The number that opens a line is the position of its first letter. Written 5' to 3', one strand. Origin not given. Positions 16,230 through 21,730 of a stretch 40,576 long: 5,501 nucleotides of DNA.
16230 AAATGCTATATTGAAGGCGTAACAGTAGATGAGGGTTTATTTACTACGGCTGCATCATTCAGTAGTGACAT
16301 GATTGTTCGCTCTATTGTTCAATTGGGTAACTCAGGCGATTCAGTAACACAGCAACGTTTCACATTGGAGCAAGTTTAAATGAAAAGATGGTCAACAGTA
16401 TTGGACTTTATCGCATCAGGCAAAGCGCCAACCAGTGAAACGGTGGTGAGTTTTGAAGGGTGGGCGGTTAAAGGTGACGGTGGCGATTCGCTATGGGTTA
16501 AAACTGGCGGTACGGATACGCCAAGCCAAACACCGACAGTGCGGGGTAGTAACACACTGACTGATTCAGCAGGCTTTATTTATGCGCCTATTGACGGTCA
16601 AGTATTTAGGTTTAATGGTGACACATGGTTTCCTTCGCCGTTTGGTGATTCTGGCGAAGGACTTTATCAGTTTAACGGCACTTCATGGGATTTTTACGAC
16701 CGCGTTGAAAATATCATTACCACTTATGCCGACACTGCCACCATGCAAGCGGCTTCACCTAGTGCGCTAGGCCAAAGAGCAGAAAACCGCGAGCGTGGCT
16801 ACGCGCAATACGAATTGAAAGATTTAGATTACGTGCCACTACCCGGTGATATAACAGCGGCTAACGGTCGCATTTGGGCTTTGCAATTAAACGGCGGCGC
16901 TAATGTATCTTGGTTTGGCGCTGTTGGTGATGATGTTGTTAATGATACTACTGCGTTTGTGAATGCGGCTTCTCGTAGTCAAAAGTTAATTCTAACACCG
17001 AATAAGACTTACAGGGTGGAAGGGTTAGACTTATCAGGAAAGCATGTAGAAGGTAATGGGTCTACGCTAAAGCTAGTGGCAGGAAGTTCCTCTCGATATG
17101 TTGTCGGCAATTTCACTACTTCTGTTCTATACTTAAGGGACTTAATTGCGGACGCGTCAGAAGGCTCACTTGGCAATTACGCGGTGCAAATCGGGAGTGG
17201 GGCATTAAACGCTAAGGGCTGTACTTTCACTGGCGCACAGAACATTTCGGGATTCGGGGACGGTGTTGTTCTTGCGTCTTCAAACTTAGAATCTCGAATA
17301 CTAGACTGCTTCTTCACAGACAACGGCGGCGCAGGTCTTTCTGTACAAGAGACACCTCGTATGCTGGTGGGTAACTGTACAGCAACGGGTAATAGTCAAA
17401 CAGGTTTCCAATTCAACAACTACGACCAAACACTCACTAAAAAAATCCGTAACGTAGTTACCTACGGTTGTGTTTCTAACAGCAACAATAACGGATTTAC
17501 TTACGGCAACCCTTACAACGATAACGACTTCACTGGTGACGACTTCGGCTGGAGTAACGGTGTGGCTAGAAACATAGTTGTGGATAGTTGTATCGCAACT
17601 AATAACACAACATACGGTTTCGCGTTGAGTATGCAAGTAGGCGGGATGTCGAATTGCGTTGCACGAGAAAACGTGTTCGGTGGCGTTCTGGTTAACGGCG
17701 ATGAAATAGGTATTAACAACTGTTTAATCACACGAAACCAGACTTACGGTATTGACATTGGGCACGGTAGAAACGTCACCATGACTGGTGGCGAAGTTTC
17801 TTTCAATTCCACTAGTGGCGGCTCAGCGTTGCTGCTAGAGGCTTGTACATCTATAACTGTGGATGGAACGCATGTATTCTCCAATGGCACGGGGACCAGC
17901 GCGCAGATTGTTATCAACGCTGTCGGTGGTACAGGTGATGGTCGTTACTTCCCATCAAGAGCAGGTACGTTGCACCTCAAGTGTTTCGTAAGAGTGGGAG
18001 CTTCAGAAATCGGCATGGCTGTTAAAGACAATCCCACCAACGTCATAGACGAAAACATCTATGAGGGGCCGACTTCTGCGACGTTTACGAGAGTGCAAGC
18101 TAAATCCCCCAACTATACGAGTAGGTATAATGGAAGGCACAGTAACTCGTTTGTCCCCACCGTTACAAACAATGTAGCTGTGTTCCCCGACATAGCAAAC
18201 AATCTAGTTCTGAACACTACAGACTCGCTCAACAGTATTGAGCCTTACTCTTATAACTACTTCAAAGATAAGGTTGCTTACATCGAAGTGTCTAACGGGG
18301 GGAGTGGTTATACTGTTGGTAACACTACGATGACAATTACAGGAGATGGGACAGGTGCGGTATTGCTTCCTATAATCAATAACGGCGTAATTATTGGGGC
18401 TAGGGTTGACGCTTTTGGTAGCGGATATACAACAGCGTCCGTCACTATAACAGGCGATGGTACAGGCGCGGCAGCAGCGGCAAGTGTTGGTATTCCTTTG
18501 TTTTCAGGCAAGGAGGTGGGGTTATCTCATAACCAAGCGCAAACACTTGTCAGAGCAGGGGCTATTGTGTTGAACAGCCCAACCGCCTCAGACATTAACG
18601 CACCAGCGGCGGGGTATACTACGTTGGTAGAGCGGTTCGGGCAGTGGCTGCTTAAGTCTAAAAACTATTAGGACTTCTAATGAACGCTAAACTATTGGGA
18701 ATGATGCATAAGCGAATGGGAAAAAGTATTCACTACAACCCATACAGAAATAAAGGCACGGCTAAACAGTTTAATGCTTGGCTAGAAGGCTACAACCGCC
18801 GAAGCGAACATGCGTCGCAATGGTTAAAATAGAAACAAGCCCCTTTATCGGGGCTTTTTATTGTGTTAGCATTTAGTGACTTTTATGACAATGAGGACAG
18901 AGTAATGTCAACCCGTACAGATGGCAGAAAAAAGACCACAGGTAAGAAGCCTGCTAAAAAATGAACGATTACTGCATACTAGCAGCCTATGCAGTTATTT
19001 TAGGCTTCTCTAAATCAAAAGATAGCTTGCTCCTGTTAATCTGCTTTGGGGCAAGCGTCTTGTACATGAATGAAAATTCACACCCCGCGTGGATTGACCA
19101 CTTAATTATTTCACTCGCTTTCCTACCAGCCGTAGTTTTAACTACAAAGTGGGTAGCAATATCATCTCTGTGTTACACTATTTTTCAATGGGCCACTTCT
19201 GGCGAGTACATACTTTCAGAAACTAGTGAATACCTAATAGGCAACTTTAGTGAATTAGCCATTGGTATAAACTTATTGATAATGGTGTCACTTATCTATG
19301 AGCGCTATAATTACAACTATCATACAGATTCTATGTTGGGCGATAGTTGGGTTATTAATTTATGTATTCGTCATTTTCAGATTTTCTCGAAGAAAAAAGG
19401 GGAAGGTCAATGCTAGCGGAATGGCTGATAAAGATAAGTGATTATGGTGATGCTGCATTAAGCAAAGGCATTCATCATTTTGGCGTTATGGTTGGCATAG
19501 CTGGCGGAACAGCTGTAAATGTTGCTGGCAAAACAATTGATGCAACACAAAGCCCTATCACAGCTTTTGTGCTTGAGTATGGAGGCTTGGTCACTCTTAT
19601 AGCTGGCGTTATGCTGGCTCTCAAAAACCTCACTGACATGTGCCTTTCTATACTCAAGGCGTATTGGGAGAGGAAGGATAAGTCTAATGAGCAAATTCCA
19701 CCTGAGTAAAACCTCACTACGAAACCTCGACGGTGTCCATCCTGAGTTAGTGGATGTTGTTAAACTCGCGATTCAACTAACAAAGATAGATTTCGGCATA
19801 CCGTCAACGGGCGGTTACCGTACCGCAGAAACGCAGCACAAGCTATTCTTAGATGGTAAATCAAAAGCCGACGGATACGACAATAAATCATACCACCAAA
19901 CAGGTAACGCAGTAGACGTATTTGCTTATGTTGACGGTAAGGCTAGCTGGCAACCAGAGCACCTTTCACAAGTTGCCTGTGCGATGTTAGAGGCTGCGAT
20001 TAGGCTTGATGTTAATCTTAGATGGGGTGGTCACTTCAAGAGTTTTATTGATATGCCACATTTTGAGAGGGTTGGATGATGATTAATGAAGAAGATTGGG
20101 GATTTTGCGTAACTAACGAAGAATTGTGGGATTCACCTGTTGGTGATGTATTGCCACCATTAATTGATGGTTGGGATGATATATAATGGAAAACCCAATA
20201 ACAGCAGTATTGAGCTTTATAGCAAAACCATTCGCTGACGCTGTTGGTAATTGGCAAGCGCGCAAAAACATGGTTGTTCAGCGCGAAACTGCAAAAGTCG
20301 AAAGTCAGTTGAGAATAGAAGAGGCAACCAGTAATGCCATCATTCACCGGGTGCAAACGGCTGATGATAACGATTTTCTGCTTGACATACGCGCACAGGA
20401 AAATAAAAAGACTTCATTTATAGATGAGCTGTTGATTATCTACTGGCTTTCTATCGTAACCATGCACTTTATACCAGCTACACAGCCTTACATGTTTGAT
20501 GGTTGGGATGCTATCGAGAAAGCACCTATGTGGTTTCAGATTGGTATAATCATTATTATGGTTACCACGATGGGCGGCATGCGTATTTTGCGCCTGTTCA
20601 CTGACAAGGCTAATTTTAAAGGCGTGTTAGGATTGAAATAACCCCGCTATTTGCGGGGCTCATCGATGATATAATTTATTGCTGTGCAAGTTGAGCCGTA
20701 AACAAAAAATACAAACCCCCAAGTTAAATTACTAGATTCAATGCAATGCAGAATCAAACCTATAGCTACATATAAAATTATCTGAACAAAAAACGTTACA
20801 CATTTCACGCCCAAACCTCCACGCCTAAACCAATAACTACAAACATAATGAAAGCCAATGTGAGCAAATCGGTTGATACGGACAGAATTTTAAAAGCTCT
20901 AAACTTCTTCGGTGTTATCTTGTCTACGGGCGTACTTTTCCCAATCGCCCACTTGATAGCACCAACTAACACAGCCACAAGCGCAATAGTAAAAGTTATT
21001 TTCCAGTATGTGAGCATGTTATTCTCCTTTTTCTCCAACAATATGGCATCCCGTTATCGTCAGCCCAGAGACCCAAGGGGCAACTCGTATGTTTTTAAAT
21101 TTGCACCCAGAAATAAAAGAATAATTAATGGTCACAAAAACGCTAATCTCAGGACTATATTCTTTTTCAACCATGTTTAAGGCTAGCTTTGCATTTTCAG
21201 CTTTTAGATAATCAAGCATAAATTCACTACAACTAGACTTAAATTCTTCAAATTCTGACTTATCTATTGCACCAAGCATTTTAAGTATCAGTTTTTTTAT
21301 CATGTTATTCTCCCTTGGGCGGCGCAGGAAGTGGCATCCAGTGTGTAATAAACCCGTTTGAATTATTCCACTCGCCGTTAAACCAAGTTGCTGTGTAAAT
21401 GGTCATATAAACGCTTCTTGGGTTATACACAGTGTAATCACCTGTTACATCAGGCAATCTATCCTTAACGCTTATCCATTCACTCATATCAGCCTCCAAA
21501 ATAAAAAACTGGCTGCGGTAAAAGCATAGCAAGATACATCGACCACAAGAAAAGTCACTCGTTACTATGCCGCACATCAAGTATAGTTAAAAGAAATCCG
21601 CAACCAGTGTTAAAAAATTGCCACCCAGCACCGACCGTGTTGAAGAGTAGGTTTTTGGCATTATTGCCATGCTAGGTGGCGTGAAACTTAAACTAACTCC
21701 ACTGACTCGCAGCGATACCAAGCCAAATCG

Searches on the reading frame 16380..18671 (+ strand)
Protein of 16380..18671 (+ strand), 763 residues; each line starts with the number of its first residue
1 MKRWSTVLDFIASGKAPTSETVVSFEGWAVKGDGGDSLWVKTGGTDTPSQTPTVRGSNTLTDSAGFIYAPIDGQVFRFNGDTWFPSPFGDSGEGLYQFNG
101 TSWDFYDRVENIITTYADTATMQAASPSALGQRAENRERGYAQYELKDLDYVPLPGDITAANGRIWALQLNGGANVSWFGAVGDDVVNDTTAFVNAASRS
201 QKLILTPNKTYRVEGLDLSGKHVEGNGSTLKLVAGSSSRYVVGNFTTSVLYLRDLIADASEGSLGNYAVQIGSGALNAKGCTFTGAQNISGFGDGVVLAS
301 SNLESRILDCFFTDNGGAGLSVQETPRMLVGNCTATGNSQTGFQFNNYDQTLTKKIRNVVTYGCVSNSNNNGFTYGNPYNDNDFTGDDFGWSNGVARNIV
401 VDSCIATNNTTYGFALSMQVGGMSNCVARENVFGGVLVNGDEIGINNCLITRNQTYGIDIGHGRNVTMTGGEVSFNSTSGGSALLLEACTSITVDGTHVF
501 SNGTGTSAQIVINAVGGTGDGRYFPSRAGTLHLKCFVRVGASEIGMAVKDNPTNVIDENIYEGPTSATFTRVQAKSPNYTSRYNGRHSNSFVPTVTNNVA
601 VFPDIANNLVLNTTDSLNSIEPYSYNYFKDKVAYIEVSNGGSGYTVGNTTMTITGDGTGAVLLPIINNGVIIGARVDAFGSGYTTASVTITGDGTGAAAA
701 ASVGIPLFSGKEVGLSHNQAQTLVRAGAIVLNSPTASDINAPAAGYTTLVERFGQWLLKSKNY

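Call 37: search_protein_families(library=phrogs, proteins=[window:16380-18671:+], max_evalue=0.00001)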
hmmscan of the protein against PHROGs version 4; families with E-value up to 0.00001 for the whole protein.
window:16380-18671:+ (763 aa): 3 families
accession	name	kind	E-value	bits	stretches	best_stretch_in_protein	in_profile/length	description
phrog_438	-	tail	6.2e-09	36.5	1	626-710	192-280/478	baseplate wedge subunit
phrog_701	-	head and packaging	1.7e-07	28.3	1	632-704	1243-1314/6136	virion structural protein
phrog_19630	-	head and packaging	2.4e-07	29.9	1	631-709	1161-1241/1266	virion structural protein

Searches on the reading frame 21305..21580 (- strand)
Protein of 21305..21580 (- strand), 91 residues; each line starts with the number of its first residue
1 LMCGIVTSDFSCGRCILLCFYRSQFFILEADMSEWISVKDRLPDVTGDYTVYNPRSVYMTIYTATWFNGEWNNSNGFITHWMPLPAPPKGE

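Call 57: search_protein_families(library=pfam, proteins=[window:21305-21580:-], max_evalue=0.001)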
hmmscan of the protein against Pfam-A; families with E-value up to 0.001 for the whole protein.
window:21305-21580:- (91 aa): 1 family
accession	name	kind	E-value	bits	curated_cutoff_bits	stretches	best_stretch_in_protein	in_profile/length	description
PF04448.17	DUF551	-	2e-11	45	22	1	34-89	1-68/68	Protein of unknown function (DUF551)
